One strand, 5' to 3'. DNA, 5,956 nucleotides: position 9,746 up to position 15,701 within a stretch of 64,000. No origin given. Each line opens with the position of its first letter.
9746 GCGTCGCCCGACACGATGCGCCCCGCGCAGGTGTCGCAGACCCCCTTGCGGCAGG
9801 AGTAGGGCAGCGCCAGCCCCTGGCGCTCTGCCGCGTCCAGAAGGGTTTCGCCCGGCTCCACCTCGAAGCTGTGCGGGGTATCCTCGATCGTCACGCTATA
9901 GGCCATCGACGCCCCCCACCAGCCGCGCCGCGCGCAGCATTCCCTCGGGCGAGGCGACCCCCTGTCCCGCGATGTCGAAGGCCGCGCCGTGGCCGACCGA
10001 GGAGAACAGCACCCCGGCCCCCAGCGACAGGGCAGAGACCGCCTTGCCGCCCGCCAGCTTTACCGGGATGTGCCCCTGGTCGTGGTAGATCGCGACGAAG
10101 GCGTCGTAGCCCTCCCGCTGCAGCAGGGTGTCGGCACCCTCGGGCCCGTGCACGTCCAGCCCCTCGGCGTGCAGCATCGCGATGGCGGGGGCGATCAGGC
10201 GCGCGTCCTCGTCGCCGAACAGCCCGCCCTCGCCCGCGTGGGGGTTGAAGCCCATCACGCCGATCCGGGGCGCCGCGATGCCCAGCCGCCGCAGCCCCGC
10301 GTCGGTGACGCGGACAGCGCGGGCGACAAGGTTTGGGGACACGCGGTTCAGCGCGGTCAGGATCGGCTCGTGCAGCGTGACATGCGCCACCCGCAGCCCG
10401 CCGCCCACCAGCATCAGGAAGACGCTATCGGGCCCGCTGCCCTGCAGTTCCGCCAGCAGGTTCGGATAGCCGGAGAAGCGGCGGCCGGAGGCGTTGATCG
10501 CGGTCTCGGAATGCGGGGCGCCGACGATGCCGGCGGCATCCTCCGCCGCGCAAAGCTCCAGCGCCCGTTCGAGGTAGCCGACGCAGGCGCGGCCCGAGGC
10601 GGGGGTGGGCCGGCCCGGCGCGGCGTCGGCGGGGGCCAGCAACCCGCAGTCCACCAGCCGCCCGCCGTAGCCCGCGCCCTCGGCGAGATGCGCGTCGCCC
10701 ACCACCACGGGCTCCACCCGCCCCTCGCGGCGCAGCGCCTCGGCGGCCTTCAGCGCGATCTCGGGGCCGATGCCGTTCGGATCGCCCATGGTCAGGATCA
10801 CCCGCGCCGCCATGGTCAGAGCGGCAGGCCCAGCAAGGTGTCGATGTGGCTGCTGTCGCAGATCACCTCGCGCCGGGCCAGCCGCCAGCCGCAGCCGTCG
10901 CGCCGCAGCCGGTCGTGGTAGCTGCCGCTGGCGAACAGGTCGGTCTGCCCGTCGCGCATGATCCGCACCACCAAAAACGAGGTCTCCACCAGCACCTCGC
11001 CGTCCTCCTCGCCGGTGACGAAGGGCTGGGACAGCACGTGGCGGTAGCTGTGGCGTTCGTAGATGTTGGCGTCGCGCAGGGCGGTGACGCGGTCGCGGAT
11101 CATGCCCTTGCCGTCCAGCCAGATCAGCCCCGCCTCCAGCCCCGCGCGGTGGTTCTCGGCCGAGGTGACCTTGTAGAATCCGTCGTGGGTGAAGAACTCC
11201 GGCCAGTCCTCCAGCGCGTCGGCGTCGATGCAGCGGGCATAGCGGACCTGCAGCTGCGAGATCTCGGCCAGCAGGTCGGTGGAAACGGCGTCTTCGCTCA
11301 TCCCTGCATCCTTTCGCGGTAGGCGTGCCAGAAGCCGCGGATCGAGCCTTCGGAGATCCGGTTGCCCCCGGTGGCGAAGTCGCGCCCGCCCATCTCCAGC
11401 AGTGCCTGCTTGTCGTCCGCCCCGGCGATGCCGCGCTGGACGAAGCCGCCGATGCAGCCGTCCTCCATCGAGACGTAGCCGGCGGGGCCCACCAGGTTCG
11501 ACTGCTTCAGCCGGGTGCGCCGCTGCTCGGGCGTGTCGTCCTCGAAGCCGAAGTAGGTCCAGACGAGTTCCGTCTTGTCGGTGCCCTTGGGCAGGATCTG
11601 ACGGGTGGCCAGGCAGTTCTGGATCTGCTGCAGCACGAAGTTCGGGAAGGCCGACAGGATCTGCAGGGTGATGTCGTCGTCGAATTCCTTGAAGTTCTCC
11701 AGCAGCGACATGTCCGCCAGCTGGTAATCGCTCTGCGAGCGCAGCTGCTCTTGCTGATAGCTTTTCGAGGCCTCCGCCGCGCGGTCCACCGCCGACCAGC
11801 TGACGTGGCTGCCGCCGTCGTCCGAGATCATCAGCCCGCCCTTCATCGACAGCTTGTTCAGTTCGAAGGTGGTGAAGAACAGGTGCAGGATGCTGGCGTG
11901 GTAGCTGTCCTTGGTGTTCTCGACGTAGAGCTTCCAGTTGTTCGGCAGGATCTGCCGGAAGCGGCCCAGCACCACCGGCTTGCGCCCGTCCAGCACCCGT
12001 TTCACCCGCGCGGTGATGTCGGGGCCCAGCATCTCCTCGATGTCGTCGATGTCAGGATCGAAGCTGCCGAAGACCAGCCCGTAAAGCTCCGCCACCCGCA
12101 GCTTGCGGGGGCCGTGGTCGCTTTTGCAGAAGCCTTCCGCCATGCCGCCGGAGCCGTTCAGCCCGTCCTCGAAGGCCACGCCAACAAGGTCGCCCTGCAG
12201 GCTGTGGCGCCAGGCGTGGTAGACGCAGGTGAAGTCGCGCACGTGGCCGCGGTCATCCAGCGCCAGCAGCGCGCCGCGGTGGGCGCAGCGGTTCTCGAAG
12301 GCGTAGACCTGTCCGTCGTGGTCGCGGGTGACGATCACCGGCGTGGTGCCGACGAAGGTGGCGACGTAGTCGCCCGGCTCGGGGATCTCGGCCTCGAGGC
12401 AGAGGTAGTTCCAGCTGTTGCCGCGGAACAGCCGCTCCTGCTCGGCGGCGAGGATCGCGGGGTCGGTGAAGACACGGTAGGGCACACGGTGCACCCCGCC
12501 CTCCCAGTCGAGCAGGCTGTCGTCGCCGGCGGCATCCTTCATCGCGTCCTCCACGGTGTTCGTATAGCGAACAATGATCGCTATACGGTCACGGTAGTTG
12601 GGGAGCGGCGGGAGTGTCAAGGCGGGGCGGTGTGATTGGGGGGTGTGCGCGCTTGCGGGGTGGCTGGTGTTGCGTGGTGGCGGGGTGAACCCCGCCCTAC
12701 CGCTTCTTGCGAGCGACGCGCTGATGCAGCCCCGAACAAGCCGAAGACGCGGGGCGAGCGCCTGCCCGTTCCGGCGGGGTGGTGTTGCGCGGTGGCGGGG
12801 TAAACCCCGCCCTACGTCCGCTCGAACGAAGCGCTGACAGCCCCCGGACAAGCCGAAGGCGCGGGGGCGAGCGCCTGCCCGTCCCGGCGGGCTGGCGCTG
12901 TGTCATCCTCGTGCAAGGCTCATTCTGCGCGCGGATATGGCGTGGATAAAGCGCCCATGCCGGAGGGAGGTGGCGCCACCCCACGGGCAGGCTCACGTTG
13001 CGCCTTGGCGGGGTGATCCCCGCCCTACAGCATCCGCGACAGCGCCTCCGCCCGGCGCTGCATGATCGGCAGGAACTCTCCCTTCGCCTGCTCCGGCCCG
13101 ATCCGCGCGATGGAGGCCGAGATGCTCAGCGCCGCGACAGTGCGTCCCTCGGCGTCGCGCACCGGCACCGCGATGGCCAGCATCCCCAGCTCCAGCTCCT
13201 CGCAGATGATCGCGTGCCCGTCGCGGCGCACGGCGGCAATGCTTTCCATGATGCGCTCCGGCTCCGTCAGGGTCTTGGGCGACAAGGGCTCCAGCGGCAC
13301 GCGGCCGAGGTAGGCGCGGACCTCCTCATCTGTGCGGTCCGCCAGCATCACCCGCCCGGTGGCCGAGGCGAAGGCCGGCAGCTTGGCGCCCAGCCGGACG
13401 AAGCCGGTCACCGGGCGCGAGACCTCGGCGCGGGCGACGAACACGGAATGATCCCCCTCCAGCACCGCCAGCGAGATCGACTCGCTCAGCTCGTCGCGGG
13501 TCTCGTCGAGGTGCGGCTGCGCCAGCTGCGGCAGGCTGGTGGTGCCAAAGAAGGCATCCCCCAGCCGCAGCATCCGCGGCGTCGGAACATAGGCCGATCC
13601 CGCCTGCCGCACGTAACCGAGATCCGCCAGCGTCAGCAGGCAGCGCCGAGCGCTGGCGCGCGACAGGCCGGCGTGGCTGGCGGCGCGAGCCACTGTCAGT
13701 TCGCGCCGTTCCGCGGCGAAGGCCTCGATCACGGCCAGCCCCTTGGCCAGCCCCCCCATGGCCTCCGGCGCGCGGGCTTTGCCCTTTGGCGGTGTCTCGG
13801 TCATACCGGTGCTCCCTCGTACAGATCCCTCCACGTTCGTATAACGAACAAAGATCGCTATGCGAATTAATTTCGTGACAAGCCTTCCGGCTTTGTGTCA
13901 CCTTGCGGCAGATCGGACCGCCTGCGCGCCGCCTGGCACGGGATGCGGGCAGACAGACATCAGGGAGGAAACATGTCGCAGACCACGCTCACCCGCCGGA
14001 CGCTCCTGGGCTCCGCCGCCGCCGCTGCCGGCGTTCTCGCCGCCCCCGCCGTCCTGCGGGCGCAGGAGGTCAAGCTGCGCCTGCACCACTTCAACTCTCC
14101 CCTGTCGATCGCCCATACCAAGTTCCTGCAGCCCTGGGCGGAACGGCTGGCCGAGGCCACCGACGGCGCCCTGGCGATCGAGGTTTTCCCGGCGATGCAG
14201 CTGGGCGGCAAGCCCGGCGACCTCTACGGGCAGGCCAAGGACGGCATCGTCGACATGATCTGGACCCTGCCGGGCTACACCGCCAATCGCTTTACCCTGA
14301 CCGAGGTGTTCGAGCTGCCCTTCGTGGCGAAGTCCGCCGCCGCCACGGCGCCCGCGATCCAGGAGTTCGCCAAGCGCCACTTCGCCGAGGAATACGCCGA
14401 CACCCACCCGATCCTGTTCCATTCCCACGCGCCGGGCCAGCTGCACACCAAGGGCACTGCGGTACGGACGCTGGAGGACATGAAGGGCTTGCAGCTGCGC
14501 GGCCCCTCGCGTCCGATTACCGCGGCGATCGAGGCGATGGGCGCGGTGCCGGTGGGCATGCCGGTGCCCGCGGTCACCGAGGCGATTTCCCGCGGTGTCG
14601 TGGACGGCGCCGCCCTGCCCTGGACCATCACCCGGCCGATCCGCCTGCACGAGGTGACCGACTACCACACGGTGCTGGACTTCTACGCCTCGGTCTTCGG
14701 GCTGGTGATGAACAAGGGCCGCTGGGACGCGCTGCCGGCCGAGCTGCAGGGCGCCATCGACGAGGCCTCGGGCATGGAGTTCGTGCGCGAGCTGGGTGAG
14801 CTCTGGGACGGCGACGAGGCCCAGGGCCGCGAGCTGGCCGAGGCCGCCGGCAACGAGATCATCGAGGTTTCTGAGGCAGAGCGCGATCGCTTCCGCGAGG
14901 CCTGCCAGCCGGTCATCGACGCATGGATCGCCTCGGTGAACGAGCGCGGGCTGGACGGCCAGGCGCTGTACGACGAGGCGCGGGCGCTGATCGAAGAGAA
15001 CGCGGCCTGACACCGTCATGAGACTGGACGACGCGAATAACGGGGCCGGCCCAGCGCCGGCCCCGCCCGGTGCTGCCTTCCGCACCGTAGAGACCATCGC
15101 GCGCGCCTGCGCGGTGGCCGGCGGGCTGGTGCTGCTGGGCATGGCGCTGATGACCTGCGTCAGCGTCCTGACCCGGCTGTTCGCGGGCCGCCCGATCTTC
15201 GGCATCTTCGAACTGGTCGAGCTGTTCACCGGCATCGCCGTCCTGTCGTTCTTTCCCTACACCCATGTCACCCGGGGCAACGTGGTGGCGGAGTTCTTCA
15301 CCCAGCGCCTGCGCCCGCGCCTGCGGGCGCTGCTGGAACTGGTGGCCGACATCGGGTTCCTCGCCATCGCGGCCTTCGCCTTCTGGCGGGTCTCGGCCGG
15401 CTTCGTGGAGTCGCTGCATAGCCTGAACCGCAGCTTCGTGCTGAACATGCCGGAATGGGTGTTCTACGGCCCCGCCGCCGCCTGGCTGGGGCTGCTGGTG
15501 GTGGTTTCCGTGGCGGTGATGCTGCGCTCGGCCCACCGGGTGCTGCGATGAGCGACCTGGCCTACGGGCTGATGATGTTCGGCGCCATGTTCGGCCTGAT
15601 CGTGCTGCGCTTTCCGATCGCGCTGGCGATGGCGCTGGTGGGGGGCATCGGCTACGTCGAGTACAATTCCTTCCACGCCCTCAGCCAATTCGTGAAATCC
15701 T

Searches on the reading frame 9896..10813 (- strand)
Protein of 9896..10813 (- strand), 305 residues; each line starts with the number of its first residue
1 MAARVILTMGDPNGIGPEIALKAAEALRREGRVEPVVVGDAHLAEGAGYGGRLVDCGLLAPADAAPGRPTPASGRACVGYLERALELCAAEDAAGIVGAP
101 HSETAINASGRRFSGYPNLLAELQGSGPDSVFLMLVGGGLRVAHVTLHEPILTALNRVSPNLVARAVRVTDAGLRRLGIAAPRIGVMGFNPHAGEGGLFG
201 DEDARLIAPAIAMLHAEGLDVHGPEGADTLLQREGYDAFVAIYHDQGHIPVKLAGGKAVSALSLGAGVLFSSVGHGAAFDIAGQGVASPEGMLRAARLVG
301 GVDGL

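Call 31: search_protein_families(library=pfam, proteins=[window:9896-10813:-], max_evalue=0.0001)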
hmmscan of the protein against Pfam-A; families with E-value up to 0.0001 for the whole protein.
window:9896-10813:- (305 aa): 1 family
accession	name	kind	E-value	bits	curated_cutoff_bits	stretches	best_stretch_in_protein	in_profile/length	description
PF04166.17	PdxA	-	1.7e-70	238.1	27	1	64-298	49-285/286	Pyridoxal phosphate biosynthetic protein PdxA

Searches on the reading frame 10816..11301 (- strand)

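Call 31: search_protein_families(library=pfam, proteins=[window:10816-11301:-], max_evalue=0.0001)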
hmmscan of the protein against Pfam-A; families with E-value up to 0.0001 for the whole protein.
window:10816-11301:- (161 aa): 2 families
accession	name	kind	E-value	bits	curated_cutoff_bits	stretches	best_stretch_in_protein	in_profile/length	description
PF13577.12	SnoaL_4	-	8.9e-16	58.5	24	1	12-144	7-125/126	SnoaL-like domain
PF00866.24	Ring_hydroxyl_B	-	1.1e-15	58.3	27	1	21-154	2-143/144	Ring hydroxylating beta subunit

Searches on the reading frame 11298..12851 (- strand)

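Call 31: search_protein_families(library=pfam, proteins=[window:11298-12851:-], max_evalue=0.0001)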
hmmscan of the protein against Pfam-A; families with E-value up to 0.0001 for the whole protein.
window:11298-12851:- (517 aa): 2 families
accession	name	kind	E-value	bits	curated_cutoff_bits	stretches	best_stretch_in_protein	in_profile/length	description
PF00355.32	Rieske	-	1.3e-16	60.8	20.3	1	146-225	1-78/88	Rieske [2Fe-2S] domain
PF00848.25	Ring_hydroxyl_A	-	7.2e-15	55.9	24.9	1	302-516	14-207/208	Ring hydroxylating alpha subunit (catalytic domain)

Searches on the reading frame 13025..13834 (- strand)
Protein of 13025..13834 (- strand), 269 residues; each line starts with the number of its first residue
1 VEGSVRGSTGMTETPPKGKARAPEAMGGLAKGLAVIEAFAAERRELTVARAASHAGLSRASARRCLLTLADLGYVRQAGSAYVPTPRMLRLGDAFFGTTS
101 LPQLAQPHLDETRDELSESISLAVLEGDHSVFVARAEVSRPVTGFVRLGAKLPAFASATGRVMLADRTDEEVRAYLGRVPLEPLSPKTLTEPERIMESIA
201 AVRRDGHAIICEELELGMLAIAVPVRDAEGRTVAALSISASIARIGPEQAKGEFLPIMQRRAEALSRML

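Call 31: search_protein_families(library=pfam, proteins=[window:13025-13834:-], max_evalue=0.0001)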
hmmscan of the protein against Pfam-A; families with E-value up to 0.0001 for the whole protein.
window:13025-13834:- (269 aa): 2 families
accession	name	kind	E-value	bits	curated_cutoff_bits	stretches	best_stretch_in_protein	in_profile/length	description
PF01614.24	IclR_C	-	6.3e-40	137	24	1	99-267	7-174/174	Bacterial transcriptional regulator IclR C-terminal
PF09339.16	HTH_IclR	-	9e-15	54.6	22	1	29-78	2-51/52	IclR helix-turn-helix domain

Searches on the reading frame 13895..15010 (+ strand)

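Call 31: search_protein_families(library=pfam, proteins=[window:13895-15010:+], max_evalue=0.0001)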
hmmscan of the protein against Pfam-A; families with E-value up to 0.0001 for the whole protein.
window:13895-15010:+ (371 aa): 1 family
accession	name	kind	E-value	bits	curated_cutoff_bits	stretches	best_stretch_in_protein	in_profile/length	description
PF03480.18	DctP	-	1.3e-45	156.4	23.4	1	65-343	3-281/286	Bacterial extracellular solute-binding protein, family 7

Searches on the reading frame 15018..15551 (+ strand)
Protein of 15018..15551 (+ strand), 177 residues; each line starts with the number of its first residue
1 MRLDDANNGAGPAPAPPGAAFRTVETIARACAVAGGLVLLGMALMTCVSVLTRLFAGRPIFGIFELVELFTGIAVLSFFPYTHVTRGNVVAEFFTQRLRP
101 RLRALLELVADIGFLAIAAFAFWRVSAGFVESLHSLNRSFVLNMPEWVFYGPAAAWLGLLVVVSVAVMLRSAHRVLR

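Call 31: search_protein_families(library=pfam, proteins=[window:15018-15551:+], max_evalue=0.0001)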
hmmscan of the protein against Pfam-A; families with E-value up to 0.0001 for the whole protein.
window:15018-15551:+ (177 aa): 1 family
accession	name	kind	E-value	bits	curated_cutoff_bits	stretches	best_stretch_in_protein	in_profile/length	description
PF04290.18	DctQ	-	9.6e-16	58.3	28.3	1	42-172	1-130/132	Tripartite ATP-independent periplasmic transporters, DctQ component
